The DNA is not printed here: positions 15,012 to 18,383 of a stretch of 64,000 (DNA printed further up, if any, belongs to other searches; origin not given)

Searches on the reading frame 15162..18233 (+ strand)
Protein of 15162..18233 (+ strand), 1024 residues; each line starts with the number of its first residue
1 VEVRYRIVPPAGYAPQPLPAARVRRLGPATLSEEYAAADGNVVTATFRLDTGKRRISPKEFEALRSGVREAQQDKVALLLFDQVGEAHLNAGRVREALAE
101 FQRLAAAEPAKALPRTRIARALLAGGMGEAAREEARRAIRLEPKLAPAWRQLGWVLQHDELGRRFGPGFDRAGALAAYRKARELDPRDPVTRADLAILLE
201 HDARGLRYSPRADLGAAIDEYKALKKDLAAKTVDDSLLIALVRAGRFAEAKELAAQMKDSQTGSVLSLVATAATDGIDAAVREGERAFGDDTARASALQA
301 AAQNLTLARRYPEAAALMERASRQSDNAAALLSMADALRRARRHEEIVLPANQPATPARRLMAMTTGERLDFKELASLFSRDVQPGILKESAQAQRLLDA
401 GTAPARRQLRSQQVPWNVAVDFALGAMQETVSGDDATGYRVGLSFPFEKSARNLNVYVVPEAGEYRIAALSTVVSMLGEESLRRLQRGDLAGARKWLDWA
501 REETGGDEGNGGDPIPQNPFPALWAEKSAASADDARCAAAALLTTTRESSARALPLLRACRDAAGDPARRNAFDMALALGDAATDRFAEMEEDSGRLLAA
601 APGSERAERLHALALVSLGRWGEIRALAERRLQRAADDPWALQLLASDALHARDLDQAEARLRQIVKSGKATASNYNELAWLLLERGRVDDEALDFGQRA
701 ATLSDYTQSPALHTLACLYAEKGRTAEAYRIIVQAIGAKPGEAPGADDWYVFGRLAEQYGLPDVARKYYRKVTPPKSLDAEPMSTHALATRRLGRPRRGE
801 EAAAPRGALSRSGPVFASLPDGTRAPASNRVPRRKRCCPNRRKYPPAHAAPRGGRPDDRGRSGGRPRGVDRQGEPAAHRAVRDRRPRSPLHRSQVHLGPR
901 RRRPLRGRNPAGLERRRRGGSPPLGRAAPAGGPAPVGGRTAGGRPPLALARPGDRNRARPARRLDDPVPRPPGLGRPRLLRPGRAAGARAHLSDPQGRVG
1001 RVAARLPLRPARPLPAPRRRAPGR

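Call 23: search_protein_families(library=pfam, proteins=[window:15162-18233:+], max_evalue=0.001)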
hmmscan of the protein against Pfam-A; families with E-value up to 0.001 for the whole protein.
window:15162-18233:+ (1024 aa): 6 families
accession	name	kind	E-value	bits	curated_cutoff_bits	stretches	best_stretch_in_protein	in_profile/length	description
PF13431.12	TPR_17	-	5.7e-10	39.1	24.4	0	136-158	3-25/34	Tetratricopeptide repeat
PF14559.12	TPR_19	-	4.3e-07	30.6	25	0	91-152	4-64/68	Tetratricopeptide repeat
PF13428.12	TPR_14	-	6.2e-07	29.9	23.5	0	117-153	6-42/44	Tetratricopeptide repeat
PF07719.23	TPR_2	-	4.3e-06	26.9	27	0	84-109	7-32/34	Tetratricopeptide repeat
PF13181.12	TPR_8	-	4.5e-05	23.7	25.7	0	710-740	2-32/34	Tetratricopeptide repeat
PF13432.12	TPR_16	-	7e-05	23.6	32.7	1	645-704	3-61/65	Tetratricopeptide repeat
